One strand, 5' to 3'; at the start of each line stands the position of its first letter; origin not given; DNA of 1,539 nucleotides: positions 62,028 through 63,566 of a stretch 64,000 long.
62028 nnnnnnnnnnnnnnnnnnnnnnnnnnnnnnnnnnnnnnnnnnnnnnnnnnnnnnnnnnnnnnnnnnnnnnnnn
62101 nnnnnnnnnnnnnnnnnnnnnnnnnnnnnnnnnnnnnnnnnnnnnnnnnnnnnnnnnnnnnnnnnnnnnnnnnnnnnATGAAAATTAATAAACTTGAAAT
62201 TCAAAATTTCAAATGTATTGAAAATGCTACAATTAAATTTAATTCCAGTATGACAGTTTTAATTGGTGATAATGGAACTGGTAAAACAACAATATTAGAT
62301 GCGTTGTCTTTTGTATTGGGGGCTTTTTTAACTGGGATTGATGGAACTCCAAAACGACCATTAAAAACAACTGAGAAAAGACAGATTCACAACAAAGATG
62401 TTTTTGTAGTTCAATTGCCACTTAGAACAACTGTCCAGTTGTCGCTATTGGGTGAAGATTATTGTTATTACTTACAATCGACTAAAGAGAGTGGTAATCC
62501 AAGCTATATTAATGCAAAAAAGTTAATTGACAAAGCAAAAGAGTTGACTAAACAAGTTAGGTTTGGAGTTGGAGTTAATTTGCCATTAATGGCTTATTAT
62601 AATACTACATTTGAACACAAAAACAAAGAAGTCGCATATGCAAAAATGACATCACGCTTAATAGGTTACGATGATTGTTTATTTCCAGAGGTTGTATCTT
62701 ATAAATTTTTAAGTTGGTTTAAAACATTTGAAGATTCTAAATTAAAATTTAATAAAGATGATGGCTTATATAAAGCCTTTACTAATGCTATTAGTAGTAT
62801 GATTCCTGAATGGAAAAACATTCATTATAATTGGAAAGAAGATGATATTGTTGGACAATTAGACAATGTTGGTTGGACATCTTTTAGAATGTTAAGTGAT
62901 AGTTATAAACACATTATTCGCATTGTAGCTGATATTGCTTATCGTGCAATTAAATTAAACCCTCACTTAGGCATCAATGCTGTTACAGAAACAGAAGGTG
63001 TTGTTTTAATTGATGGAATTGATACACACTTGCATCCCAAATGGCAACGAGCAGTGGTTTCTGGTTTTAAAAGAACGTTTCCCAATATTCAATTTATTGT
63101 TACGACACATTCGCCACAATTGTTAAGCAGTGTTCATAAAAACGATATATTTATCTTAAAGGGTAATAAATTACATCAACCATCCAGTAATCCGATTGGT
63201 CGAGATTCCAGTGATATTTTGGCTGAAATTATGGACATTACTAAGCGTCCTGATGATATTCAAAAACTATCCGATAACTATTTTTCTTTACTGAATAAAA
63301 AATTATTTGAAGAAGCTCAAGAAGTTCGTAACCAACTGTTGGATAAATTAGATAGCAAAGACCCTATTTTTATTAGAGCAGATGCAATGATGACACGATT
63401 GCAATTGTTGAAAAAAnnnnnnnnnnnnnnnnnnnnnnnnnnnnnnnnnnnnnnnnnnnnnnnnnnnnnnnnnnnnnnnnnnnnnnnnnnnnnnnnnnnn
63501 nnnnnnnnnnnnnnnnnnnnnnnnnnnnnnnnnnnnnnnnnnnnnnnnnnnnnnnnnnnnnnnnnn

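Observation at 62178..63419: Orphan PtuA/Septu-like ATPase with disabled catalytic motifs: candidate dominant-negative anti-defence decoy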

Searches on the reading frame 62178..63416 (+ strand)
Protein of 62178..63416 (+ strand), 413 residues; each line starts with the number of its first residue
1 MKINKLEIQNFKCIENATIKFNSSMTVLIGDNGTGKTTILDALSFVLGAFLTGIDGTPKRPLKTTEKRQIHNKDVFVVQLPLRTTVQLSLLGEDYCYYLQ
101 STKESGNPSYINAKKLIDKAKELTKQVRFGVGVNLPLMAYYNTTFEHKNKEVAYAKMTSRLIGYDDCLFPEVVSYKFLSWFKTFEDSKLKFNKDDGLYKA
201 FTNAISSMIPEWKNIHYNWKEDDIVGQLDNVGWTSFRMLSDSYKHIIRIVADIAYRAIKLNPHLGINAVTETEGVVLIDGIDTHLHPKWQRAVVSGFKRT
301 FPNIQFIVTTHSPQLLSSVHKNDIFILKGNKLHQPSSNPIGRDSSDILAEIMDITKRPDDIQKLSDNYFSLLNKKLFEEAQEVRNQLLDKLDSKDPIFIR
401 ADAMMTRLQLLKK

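Call 3: search_protein_families(library=pfam, proteins=[window:62178-63416:+], max_evalue=0.1)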
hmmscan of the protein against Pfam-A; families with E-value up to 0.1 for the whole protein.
window:62178-63416:+ (413 aa): 14 families
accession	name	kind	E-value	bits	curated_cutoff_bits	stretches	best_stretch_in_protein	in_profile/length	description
PF13175.12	AAA_15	-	3.9e-23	83.1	32.1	2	1-204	1-186/374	AAA ATPase domain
PF13304.12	AAA_21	-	9.3e-20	72.3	27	2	240-317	239-304/304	AAA domain, putative AbiEii toxin, Type IV TA system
PF02463.25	SMC_N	-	1.6e-17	64.1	40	2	3-48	2-49/220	RecF/RecN/SMC N terminal domain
PF13476.12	AAA_23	-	7.6e-17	63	27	1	5-97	1-74/201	AAA domain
PF11398.14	DUF2813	-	9.9e-10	38.8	21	1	1-48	1-47/372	Protein of unknown function (DUF2813)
PF13555.12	AAA_29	-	1.4e-08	34.7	27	1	4-47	2-46/61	P-loop containing region of AAA domain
PF13514.12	AAA_27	-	0.00011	22.3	22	1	1-46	1-49/206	AAA domain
PF00005.33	ABC_tran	-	0.00082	20.4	25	1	24-49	12-37/137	ABC transporter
PF07728.20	AAA_5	-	0.0035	17.8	22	0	27-48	3-25/139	AAA domain (dynein-related subfamily)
PF03193.22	RsgA_GTPase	-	0.0091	16.3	30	1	5-72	88-155/174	RsgA GTPase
PF00004.35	AAA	-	0.02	15.8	21.2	0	27-54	2-29/131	ATPase family associated with various cellular activities (AAA)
PF13401.12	AAA_22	-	0.02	15.6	27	0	22-43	4-25/130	AAA domain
PF13604.12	AAA_30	-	0.088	13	27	0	22-44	17-39/191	AAA domain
PF13238.12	AAA_18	-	0.095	13.6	29.4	0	28-46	3-21/128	AAA domain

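Call 4: search_protein_families(library=padloc, proteins=[window:62178-63416:+], max_evalue=0.1)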
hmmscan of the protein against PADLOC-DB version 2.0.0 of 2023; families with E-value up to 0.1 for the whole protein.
window:62178-63416:+ (413 aa): 196 families (the best 25 are shown)
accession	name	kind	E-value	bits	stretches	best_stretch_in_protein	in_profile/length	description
PDLC00278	PtuA1|PtuA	-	1.7e-115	384.7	1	1-411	1-431/436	AAA ATPase domain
PDLC00298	PtuA1|PtuA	-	2.6e-93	311.4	1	1-407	1-416/423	AAA ATPase domain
PDLC00310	PtuA1|PtuA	-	5.9e-92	307.1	1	1-411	1-437/443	AAA ATPase domain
PDLC00271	PtuA1|PtuA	-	5.7e-88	294.3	1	1-412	1-418/421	AAA ATPase domain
PDLC00277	PtuA1|PtuA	-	1.1e-85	286.4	1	1-413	1-423/423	AAA ATPase domain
PDLC00267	PtuA1|PtuA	-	2.1e-79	265.8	1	1-393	1-413/438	AAA ATPase domain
PDLC00275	PtuA1|PtuA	-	1.2e-77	259.7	1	111-412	34-347/348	AAA ATPase domain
PDLC02913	ATPase_I-A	-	4.6e-75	251.7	2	190-408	283-503/508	-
PDLC00299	PtuA1|PtuA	-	3.6e-74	248.6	2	193-409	299-523/535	AAA ATPase domain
PDLC00311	PtuA1|PtuA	-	4.1e-64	215.3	1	1-412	1-454/455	AAA ATPase domain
PDLC00284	PtuA1|PtuA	-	1.4e-56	190.4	2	201-403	322-532/545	AAA ATPase domain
PDLC00286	PtuA1|PtuA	-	3.6e-51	172.1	1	133-409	7-283/289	AAA ATPase domain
PDLC00272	PtuA1|PtuA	-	4.9e-51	172.1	2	237-408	264-443/444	AAA ATPase domain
PDLC00279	PtuA1|PtuA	-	1.3e-38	131.2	2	238-411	234-413/416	AAA ATPase domain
PDLC00295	PtuA1|PtuA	-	1.6e-36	124.4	2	199-387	220-414/451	AAA ATPase domain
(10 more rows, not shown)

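Call 5: search_protein_families(library=phrogs, proteins=[window:62178-63416:+], max_evalue=0.01)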
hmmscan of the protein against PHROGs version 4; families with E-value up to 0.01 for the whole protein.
window:62178-63416:+ (413 aa): 21 families
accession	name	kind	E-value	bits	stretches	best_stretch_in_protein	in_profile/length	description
phrog_8323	-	unknown function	4.2e-57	195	1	1-394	49-435/623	-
phrog_9802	-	unknown function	3.1e-37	129.7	2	178-391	210-398/438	-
phrog_4747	-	unknown function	2.6e-22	80.6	2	1-51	1-50/610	-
phrog_3940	-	unknown function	3.9e-20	73.1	2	2-47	4-49/537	-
phrog_7507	-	unknown function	1.3e-19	71.9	2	1-47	2-48/483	-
phrog_5836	-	unknown function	3e-15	56.3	2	268-331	301-366/1071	-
phrog_1499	-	unknown function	3.9e-14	53.7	1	1-65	3-63/427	-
phrog_77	-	DNA, RNA and nucleotide metabolism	2.8e-11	43.7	1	1-47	296-344/967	SbcC-like subunit of palindrome specific endonuclease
phrog_25363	-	unknown function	7.4e-11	43.1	1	1-57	5-59/77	-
phrog_8939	-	unknown function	5.8e-10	39.4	1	266-329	437-506/595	-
phrog_10445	-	unknown function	7e-10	39.6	1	1-65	3-67/296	-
phrog_14430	-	unknown function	1.5e-09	38.6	2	270-328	335-394/444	-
phrog_19212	-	unknown function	1.6e-09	37.9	2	265-355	351-453/550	-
phrog_28217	-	DNA, RNA and nucleotide metabolism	3.5e-06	26.8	1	1-57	1-56/806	DNA repair exonuclease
phrog_8066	-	unknown function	3.6e-06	27.1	1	269-328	380-441/522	-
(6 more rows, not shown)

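Call 7: search_dna_similar(query=window:62178-63416:+, collection=phages, mode=protein, max_rows=40)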
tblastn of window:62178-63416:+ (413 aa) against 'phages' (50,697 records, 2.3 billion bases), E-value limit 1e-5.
Records with a match: 10; places in all: 10; records where one place covers at least 80% of the query: 4.
Best place of each record, by identity: <60% 10.
By first word of the organism name: Bacteriophage 5; Burkholderia 2; Acinetobacter 2; Vibrio 1.
By host as written in the record: - 7; Burkholderia pyrrocinia strain LMG 21824 2; Vibrio cyclitrophicus 10N.261.55.B9 1.
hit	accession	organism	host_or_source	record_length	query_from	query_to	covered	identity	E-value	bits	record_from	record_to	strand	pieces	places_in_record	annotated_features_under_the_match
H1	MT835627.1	Bacteriophage sp.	human fecal samples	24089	1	396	96%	30.6%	4e-50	187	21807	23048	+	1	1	record has no annotation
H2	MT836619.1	Bacteriophage sp.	human fecal samples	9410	1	405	98%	27.5%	2e-45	173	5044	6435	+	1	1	record has no annotation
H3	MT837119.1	Bacteriophage sp.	human fecal samples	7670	3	387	93%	24.8%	6e-28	122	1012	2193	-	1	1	record has no annotation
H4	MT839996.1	Bacteriophage sp.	human fecal samples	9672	26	390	88%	26.1%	3e-23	108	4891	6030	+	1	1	record has no annotation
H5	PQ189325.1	Vibrio phage 10N.261.55.B9_PE001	Vibrio cyclitrophicus 10N.261.55.B9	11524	136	372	57%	29.4%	1e-22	106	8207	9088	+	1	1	hypothetical protein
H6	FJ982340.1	Burkholderia phage KS9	Burkholderia pyrrocinia strain LMG 21824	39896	239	354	28%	37.7%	7e-16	86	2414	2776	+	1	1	hypothetical protein gp32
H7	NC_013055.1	Burkholderia phage KS9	Burkholderia pyrrocinia strain LMG 21824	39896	239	354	28%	37.7%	7e-16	86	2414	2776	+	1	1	AAA family ATPase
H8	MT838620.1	Bacteriophage sp.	human fecal samples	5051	273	400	31%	32.8%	1e-14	82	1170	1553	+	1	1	record has no annotation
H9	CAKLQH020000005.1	Acinetobacter phage MD-2021a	not known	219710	235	332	24%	34.7%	4e-7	59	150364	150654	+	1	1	SMC domain-containing protein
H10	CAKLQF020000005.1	Acinetobacter phage MD-2021a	not known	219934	235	332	24%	34.7%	4e-7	59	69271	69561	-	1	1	SMC domain-containing protein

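Call 10: find_homologous_proteins(query=window:62178-63416:+, max_evalue=1e-10)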
Query window:62178-63416:+ (413 aa): 3315 proteins with E <= 1e-10 among 6465 candidates; the best 120 are listed. Only proteins of 227 to 723 residues were searched: fused or split forms outside these lengths cannot appear, so this answer is no evidence that the protein stands alone or is whole; find_related_loci, which searches DNA, has no such limit.
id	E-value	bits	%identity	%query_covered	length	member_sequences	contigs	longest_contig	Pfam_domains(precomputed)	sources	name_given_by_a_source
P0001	1.1e-276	935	100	100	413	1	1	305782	PF11398.15,PF13175.13,PF13476.13,PF13555.13,PF02463.26,PF13304.13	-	-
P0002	2.2e-128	447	54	97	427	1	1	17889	PF11398.15,PF13175.13,PF13476.13,PF13555.13,PF02463.26,PF13304.13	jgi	jgi:predicted ATP-binding protein involved in virulence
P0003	1.2e-126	441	54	97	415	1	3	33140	PF11398.15,PF13175.13,PF13476.13,PF13555.13,PF02463.26,PF13304.13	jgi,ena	-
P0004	3.8e-126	439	53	97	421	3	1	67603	PF11398.15,PF13175.13,PF13476.13,PF13555.13,PF02463.26,PF13304.13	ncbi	ncbi:MAG: AAA family ATPase [Methylococcaceae bacterium]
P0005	5.4e-125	435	53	100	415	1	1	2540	PF11398.15,PF13175.13,PF13476.13,PF13555.13,PF02463.26,PF13304.13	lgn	-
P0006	9.0e-125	435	53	97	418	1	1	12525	PF11398.15,PF13175.13,PF13476.13,PF13555.13,PF02463.26,PF13304.13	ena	-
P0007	1.4e-124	434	52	100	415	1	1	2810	PF11398.15,PF13175.13,PF13476.13,PF13555.13,PF02463.26,PF13304.13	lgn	-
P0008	4.1e-124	432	60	81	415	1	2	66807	PF11398.15,PF13175.13,PF13476.13,PF13555.13,PF02463.26,PF13304.13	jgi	jgi:predicted ATP-binding protein involved in virulence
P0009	1.9e-123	430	55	97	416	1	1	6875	PF11398.15,PF13175.13,PF13476.13,PF13555.13,PF02463.26,PF13304.13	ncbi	-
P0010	4.4e-122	426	50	97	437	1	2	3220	PF11398.15,PF13175.13,PF13476.13,PF13555.13,PF02463.26,PF13304.13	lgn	-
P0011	3.8e-120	419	51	100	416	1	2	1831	PF11398.15,PF13175.13,PF13476.13,PF13555.13,PF02463.26,PF13304.13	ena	-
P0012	5.1e-120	419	50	97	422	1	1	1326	PF11398.15,PF13175.13,PF13476.13,PF13555.13,PF02463.26,PF13304.13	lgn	-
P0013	1.6e-119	417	50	97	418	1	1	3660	PF11398.15,PF13175.13,PF13476.13,PF13555.13,PF02463.26,PF13304.13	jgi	-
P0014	3.2e-119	416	50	97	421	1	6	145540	PF11398.15,PF13175.13,PF13476.13,PF13555.13,PF02463.26,PF13304.13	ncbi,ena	-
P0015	6.2e-119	415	50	97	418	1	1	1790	PF11398.15,PF13175.13,PF13476.13,PF13555.13,PF02463.26,PF13304.13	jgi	-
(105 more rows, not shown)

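Call 14: find_encoding_contigs(protein=P0004, flank=5000, max_places=2)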
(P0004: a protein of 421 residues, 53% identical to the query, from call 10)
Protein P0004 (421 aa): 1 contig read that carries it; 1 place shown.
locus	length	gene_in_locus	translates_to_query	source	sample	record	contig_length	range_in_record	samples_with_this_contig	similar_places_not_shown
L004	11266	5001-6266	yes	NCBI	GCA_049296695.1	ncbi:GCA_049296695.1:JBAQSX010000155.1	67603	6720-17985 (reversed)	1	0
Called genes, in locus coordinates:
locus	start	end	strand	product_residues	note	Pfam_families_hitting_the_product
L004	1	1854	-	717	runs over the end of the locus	PF13328:HD_4, PF01966:HD, PF04607:RelA_SpoT, PF02824:TGS, PF28438:RelA_RIS, PF01842:ACT (weak), PF13291:ACT_4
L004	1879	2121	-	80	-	PF01192:RNA_pol_Rpb6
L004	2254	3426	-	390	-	PF00162:PGK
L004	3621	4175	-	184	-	PF00578:AhpC-TSA, PF08534:Redoxin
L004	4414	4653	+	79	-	-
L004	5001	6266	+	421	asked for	PF02463:SMC_N, PF11398:DUF2813 (faint), PF13175:AAA_15, PF13476:AAA_23, PF13555:AAA_29 (weak), PF13304:AAA_21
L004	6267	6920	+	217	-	PF01844:HNH (weak)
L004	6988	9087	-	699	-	PF01138:RNase_PH, PF03725:RNase_PH_C, PF03726:PNPase, PF01138:RNase_PH, PF00013:KH_1, PF24685:OB_RRP5_4th (faint), PF00575:S1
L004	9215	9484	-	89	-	PF00312:Ribosomal_S15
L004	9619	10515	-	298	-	PF01509:TruB_N, PF16198:TruB_C_2, PF09157:TruB-C_2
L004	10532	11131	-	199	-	-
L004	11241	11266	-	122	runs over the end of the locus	PF02033:RBFA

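Call 15: find_encoding_contigs(protein=P0003, flank=5000, max_places=2)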
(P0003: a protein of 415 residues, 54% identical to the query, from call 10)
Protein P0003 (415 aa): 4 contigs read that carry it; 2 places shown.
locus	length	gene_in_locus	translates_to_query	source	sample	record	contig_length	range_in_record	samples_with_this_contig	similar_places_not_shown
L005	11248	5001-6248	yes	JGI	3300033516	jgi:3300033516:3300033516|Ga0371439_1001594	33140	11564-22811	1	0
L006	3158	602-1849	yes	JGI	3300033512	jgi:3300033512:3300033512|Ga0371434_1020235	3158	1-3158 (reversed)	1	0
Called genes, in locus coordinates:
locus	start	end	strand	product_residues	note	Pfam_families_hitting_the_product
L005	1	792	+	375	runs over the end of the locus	PF02463:SMC_N (weak), PF13175:AAA_15, PF13476:AAA_23, PF13304:AAA_21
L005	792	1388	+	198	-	PF14103:DUF4276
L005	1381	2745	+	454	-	PF21799:MurD-like_N, PF08245:Mur_ligase_M, PF02875:Mur_ligase_C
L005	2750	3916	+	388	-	PF01098:FTSW_RODA_SPOVE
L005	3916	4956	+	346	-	PF03033:Glyco_transf_28, PF13439:Glyco_transf_4 (faint), PF13579:Glyco_trans_4_4 (weak), PF04101:Glyco_tran_28_C, PF06722:EryCIII-like_C (weak)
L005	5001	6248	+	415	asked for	PF02463:SMC_N, PF11398:DUF2813 (weak), PF13175:AAA_15, PF13476:AAA_23, PF13555:AAA_29 (weak), PF13304:AAA_21, PF13175:AAA_15, PF13304:AAA_21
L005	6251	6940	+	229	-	PF01844:HNH (weak)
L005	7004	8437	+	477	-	PF01225:Mur_ligase, PF21799:MurD-like_N (weak), PF08245:Mur_ligase_M, PF02875:Mur_ligase_C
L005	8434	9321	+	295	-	PF01565:FAD_binding_4, PF02873:MurB_C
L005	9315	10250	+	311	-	PF01820:Dala_Dala_lig_N, PF02222:ATP-grasp (weak), PF02786:CPSase_L_D2, PF07478:Dala_Dala_lig_C, PF13535:ATP-grasp_4 (weak)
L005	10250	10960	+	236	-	PF08478:POTRA_1, PF03799:FtsQ_DivIB_C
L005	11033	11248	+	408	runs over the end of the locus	PF11104:PilM_2 (faint), PF14450:FtsA, PF02491:SHS2_FTSA, PF06277:EutA (weak), PF06723:MreB_Mbl, PF14450:FtsA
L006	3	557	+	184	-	?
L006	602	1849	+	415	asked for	PF02463:SMC_N, PF11398:DUF2813 (weak), PF13175:AAA_15, PF13476:AAA_23, PF13555:AAA_29 (weak), PF13304:AAA_21, PF13175:AAA_15, PF13304:AAA_21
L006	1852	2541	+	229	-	PF01844:HNH (weak)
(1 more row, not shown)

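Call 20: find_related_loci(query=A1, collection=viral_contigs, flank=4000)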
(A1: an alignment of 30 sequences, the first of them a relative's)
Query A1 (413 aa) in viral_contigs; peptide patterns used: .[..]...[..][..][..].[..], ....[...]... (x = any residue, [..] = any of these).
592 stretches matched a pattern (row limit reached: there are more); 150 encode a relative of the query (tblastn E <= 1e-3); the best 80 are kept; 80 distinct loci.
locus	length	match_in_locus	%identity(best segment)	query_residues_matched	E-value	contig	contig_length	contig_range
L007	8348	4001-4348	37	230-350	1e-16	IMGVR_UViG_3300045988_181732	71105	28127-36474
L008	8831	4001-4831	24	22-327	4e-16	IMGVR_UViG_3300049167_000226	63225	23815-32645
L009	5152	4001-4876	36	1-327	2e-12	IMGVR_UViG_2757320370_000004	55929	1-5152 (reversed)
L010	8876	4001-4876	34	1-327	4e-12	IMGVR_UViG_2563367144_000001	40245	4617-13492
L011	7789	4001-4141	45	1-47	3e-8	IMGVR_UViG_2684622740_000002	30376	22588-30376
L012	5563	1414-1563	48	1-49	4e-8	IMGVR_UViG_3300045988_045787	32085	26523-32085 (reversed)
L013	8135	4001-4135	53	3-47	4e-8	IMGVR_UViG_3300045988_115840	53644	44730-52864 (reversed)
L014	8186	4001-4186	45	1-61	7e-8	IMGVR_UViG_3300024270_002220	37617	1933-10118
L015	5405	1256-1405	46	1-49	1e-7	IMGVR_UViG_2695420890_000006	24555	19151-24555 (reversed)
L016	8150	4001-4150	46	1-49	1e-7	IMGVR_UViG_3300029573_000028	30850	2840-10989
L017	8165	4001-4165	40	1-61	2e-7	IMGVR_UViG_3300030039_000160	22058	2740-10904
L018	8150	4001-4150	44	1-49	3e-7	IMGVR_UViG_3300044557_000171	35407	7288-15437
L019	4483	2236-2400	40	1-61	2e-7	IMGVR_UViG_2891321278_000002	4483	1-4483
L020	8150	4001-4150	44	1-49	3e-7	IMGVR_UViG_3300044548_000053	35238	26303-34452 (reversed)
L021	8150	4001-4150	44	1-49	3e-7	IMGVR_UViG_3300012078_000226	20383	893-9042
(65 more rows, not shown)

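Call 21: find_related_loci(query=A1, collection=genome_contigs, flank=3000)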
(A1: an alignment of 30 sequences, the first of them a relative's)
Query A1 (413 aa) in genome_contigs; peptide patterns used: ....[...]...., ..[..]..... (x = any residue, [..] = any of these).
600 stretches matched a pattern (row limit reached: there are more); 584 encode a relative of the query (tblastn E <= 1e-3); the best 80 are kept; 80 distinct loci.
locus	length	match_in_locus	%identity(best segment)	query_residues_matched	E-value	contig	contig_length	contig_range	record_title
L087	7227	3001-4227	53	1-399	1e-132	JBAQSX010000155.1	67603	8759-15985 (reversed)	MAG: Methylococcaceae bacterium isolate MFD12014_ilm_asm_bin15 k127_50927, whole genome shotgun sequence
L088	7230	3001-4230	47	1-399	5e-118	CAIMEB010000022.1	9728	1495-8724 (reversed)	MAG: uncultured Methylococcaceae bacterium isolate VK_bin-0278 genome assembly, contig: bin-0278:022/294, whole genome s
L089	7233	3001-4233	45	1-399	4e-109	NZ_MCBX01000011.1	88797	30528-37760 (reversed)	Candidatus Marithrix sp. Canyon 246 clone 3 NODE_13_length_88797_cov_174.714_ID_25, whole genome shotgun sequence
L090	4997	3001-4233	43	1-408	2e-98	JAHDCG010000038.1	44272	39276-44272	MAG: Saprospiraceae bacterium isolate MAG-129 RZ_2305, whole genome shotgun sequence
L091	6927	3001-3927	51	34-340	4e-95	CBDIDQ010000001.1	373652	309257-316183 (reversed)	MAG: Alteromonadaceae bacterium isolate f75c2a94-abb4-46c5-8828-5dbafff39e76 genome assembly, contig: contig_1, whole ge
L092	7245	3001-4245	40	1-408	2e-92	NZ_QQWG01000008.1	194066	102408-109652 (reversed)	Ancylomarina euxinus strain M1P NODE_8_length_194066_cov_60.0159, whole genome shotgun sequence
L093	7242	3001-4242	40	1-399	7e-92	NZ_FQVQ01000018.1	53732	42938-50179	Flavobacterium fontis strain DSM 25660, whole genome shotgun sequence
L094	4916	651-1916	38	1-413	9e-85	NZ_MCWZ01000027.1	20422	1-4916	Vibrio sp. 10N.261.55.A7 10N.261.55.A7_contig_121, whole genome shotgun sequence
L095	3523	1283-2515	39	1-398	3e-84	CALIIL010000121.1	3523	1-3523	MAG: uncultured Chitinophagaceae bacterium isolate R3_Bin_METABAT__268_1 genome assembly, contig: c_000001981325, whole 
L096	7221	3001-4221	35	1-406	3e-75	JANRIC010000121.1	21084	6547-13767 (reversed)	MAG: Microscillaceae bacterium isolate bins.15 k141_3853924, whole genome shotgun sequence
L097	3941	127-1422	37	1-399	1e-75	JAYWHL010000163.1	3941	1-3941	MAG: Cytophagaceae bacterium isolate GLR68_GL53_UP_2_metabinner_5 GLR68_GL53_UP_2_metabinner_5_162, whole genome shotgun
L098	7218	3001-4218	35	1-405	3e-75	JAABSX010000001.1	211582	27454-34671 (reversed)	MAG: Microscillaceae bacterium isolate S19.Bin083 NODE_1_length_211582_cov_7.53905, whole genome shotgun sequence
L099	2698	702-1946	38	1-413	1e-74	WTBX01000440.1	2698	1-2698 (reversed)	MAG: Methylococcaceae bacterium isolate GLR68 c_000000363933, whole genome shotgun sequence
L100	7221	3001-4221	33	1-406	1e-72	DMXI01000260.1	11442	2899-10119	MAG TPA_asm: Microscillaceae bacterium isolate UBA11690 contig_8587, whole genome shotgun sequence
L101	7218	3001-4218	34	1-405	8e-71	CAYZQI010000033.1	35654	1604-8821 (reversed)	MAG TPA_asm: uncultured Cytophagaceae bacterium isolate SRP141376_co5_355 genome assembly, contig: NODE_2693_length_3565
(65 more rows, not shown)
